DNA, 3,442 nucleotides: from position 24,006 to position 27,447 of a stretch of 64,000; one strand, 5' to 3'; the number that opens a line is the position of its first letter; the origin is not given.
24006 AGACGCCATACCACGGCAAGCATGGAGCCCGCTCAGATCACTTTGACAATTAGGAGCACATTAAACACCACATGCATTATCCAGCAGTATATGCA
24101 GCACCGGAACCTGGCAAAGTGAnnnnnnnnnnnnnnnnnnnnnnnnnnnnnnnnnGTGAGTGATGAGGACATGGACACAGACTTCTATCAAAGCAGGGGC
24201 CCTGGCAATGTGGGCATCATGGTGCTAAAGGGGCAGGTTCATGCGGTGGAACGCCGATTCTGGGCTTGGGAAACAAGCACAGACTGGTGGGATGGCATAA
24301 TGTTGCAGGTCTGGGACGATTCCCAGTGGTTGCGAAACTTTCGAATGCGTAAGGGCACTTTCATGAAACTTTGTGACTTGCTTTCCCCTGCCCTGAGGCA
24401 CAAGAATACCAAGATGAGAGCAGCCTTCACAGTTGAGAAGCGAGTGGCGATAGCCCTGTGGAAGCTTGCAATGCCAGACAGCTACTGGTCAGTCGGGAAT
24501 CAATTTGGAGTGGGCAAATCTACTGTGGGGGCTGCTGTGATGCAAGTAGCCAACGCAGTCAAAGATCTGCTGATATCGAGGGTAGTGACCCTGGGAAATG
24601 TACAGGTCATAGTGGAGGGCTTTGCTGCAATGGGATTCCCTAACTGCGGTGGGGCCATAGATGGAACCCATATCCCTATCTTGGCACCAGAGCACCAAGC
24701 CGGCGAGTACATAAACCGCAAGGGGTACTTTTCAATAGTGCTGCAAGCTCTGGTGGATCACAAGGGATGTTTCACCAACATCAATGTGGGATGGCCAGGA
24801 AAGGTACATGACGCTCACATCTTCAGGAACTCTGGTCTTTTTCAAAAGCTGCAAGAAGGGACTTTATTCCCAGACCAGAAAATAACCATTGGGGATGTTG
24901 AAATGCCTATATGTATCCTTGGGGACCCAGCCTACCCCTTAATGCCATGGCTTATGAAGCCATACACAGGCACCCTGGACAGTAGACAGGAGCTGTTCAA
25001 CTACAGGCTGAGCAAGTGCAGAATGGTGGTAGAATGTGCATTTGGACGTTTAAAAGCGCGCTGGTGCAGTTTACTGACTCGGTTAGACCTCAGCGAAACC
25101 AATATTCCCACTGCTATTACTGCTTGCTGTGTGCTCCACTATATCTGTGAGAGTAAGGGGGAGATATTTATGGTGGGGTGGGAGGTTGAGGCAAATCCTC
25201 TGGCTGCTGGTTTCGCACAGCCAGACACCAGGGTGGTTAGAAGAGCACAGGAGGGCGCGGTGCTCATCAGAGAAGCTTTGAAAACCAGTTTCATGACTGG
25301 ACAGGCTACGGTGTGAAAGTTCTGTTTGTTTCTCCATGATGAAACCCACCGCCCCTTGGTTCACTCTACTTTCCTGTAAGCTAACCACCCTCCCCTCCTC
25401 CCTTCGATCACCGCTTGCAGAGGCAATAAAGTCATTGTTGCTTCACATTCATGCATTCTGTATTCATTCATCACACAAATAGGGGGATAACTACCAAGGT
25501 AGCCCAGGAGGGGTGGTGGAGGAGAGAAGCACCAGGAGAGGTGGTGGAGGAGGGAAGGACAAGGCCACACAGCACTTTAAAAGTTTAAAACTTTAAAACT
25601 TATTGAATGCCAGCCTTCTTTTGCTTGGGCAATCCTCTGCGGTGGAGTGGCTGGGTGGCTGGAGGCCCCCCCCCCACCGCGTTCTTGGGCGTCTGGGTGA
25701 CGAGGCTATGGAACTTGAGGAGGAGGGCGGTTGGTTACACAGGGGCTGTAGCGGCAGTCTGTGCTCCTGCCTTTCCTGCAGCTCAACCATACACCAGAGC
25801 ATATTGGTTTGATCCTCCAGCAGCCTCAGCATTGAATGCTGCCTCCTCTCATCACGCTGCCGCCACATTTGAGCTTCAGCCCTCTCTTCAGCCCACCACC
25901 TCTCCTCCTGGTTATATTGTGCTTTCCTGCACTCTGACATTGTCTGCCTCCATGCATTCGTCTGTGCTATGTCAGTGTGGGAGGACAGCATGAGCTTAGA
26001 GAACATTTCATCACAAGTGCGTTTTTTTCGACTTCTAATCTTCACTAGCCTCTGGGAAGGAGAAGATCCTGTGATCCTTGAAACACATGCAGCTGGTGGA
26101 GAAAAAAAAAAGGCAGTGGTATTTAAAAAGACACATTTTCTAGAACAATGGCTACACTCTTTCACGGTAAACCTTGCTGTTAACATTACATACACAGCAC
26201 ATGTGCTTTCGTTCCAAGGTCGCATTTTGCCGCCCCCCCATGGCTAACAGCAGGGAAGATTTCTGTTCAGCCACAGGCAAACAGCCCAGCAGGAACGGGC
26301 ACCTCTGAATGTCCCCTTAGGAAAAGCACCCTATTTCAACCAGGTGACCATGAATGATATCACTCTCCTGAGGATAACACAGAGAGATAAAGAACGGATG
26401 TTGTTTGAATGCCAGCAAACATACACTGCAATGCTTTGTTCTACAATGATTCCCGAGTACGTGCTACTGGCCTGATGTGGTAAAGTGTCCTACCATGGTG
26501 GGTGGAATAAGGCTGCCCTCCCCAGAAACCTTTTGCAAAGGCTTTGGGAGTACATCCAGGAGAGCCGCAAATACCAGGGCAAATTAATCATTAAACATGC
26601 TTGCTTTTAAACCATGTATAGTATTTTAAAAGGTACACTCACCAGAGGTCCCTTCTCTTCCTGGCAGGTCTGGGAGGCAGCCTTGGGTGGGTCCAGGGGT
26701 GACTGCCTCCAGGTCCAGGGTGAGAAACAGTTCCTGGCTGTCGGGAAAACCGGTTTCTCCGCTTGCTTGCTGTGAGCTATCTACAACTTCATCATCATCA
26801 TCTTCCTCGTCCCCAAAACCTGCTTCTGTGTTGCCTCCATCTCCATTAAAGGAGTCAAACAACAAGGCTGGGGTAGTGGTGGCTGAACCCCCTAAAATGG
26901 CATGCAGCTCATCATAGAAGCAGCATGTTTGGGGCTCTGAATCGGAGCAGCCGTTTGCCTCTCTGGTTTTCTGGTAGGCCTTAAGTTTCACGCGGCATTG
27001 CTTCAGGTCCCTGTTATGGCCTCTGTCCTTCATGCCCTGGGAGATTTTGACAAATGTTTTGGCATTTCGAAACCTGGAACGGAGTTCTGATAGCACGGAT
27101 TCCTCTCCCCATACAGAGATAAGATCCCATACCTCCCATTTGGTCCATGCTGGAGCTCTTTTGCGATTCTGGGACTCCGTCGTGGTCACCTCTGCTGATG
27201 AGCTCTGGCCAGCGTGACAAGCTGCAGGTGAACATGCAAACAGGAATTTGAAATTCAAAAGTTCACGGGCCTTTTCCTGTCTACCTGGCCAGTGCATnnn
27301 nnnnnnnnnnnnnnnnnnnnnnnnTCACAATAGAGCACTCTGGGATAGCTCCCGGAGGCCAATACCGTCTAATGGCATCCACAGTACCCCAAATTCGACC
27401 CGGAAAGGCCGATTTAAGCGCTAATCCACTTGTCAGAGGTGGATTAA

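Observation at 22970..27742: Apparently complete Harbinger transposon with both genes intact, plus a cognate MITE 33 kb away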

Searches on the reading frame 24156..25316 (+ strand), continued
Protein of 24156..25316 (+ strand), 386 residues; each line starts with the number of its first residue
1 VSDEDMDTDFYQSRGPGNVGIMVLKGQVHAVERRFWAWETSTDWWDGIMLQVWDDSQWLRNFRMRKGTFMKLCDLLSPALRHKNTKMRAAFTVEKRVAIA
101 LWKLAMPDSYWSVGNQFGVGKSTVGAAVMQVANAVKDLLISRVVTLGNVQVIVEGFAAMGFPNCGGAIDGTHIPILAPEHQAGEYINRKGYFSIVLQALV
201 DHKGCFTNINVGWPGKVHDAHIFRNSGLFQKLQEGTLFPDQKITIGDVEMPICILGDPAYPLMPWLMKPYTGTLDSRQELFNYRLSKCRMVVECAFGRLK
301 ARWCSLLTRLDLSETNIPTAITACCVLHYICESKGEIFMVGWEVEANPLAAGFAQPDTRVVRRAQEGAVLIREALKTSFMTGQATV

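Call 22: list_cluster_members(proteins=[P0002, P0001, P0007, P0021, P0074, P0018, P0031, P0034])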
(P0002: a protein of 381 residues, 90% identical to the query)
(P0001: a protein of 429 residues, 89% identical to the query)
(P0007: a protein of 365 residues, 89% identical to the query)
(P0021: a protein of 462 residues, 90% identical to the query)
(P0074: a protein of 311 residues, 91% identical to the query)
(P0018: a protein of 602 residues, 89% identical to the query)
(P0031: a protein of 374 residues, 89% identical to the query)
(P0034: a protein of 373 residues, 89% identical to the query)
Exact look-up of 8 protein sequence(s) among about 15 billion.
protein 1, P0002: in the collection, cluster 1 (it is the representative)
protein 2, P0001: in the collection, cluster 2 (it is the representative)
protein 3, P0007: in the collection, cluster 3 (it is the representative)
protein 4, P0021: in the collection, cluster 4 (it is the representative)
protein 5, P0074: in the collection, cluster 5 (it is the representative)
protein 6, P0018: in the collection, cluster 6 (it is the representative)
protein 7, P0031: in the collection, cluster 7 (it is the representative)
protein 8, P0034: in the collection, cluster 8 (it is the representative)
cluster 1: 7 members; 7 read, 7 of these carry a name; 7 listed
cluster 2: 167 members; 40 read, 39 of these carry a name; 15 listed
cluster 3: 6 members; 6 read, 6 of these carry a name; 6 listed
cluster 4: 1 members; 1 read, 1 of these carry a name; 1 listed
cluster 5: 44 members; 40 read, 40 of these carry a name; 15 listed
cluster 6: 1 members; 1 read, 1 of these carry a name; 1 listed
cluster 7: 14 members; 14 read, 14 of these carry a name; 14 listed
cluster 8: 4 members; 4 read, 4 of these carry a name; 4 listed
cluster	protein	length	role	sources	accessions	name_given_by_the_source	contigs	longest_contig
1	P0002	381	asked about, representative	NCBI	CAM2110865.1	unnamed protein product [Caretta caretta]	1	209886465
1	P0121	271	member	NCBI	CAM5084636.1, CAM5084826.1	unnamed protein product [Eretmochelys imbricata]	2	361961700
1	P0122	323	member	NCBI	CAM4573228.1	unnamed protein product [Caretta caretta]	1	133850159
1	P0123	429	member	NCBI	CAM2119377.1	unnamed protein product [Caretta caretta]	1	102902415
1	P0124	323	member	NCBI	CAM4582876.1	unnamed protein product [Caretta caretta]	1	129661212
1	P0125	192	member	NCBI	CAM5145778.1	unnamed protein product [Eretmochelys imbricata]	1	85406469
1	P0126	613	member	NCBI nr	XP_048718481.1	solute carrier family 22 member 4 isoform X1 [Caretta caretta]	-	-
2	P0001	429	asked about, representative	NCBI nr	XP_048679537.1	uncharacterized protein LOC125623755 [Caretta caretta]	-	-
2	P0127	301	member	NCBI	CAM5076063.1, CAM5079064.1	unnamed protein product [Natator depressus]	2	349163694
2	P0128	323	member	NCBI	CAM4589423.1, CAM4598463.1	unnamed protein product [Lepidochelys olivacea]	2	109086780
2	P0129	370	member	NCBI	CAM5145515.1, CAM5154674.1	unnamed protein product [Natator depressus]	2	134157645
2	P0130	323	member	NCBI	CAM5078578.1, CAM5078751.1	unnamed protein product [Eretmochelys imbricata]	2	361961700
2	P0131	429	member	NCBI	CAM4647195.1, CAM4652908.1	unnamed protein product [Lepidochelys kempii]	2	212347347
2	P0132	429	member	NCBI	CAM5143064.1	unnamed protein product [Natator depressus]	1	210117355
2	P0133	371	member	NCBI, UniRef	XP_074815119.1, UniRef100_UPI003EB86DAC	phosphatidylcholine:ceramide cholinephosphotransferase 1 isoform X2 [Natator depressus] | phosphatidylcholine:ceramide cholinephosphotransferase 1 isoform X2 n=1 Tax=Natator ...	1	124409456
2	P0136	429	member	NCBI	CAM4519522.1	unnamed protein product [Caretta caretta]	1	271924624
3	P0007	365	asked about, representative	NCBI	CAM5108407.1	unnamed protein product [Natator depressus]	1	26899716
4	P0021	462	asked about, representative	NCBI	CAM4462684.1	unnamed protein product [Lepidochelys olivacea]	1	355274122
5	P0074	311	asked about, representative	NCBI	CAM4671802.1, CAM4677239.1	unnamed protein product [Lepidochelys kempii]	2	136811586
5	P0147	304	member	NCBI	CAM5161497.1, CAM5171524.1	unnamed protein product [Natator depressus]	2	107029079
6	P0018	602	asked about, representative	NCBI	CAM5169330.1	unnamed protein product [Eretmochelys imbricata]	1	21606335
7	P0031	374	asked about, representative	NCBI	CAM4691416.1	unnamed protein product, partial [Caretta caretta]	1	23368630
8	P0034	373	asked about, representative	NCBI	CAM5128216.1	unnamed protein product [Eretmochelys imbricata]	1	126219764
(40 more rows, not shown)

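Call 52: find_encoding_contigs(protein=P0147, flank=5000, max_places=4)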
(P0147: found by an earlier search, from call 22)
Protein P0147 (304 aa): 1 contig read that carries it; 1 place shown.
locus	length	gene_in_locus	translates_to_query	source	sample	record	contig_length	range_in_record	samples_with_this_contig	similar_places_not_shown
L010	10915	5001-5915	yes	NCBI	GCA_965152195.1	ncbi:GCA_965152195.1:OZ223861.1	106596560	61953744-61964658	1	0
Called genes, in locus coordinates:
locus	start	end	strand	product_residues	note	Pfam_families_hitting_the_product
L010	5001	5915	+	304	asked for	PF04827:Plant_tran, PF01609:DDE_Tnp_1 (faint), PF13359:DDE_Tnp_4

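Call 67: search_protein_families(library=pfam, proteins=[window:24171-25316:+, P0001, P0003, P0136], max_evalue=1)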
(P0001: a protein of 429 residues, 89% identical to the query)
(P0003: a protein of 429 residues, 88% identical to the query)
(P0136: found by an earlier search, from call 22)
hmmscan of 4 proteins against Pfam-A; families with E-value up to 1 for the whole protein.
window:24171-25316:+ (381 aa): 3 families
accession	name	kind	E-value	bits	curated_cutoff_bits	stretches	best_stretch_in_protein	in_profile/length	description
PF13359.12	DDE_Tnp_4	-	7.3e-36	123.6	24.8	1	163-323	1-157/158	DDE superfamily endonuclease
PF04827.20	Plant_tran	-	1.5e-12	48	22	1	142-328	10-200/205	Plant transposon protein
PF01609.27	DDE_Tnp_1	-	4.1e-09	36.9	23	2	158-220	4-67/200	Transposase DDE domain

P0001 (429 aa): 3 families
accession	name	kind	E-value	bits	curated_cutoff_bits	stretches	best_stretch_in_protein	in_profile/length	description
PF13359.12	DDE_Tnp_4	-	8.3e-38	129.9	24.8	1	211-372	1-158/158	DDE superfamily endonuclease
PF04827.20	Plant_tran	-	3.9e-13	49.9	22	1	190-375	10-199/205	Plant transposon protein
PF01609.27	DDE_Tnp_1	-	8.1e-09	36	23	2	206-268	4-67/200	Transposase DDE domain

P0003 (429 aa): 4 families
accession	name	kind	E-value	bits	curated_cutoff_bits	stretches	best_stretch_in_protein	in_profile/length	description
PF13359.12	DDE_Tnp_4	-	3e-36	124.8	24.8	1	211-372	1-158/158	DDE superfamily endonuclease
PF04827.20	Plant_tran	-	2.4e-12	47.3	22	1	190-374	10-197/205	Plant transposon protein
PF01609.27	DDE_Tnp_1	-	1.5e-06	28.5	23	1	206-268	4-67/200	Transposase DDE domain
PF13613.12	HTH_Tnp_4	-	0.09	12.8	27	1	134-171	3-40/53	Helix-turn-helix of DDE superfamily endonuclease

P0136 (429 aa): 5 families
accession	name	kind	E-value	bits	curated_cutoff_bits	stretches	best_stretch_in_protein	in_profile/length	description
PF13359.12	DDE_Tnp_4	-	4.5e-39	134.1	24.8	1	211-372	1-158/158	DDE superfamily endonuclease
PF04827.20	Plant_tran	-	5.3e-13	49.5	22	1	190-375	10-199/205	Plant transposon protein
PF01609.27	DDE_Tnp_1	-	6.4e-09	36.3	23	2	206-268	4-67/200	Transposase DDE domain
PF13613.12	HTH_Tnp_4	-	0.019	15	27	1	134-171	3-40/53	Helix-turn-helix of DDE superfamily endonuclease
PF08299.17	Bac_DnaA_C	-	0.021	15.3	31.5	1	131-173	25-68/69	Bacterial dnaA protein helix-turn-helix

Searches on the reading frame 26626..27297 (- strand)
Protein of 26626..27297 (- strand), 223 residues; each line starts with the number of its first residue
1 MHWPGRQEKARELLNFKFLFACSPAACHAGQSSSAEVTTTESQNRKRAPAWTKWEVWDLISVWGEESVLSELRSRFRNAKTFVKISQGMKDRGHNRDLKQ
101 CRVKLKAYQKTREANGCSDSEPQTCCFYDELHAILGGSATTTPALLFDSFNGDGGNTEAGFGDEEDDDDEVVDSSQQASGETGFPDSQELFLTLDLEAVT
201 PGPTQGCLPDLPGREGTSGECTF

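Call 5: search_protein_families(library=pfam, proteins=[window:26626-27297:-], max_evalue=0.01)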
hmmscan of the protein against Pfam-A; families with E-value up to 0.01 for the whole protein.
window:26626-27297:- (223 aa): 1 family
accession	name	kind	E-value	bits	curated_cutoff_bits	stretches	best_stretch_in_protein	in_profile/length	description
PF13837.12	Myb_DNA-bind_4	-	1.6e-11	44.9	27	1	50-134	3-89/89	Myb/SANT-like DNA-binding domain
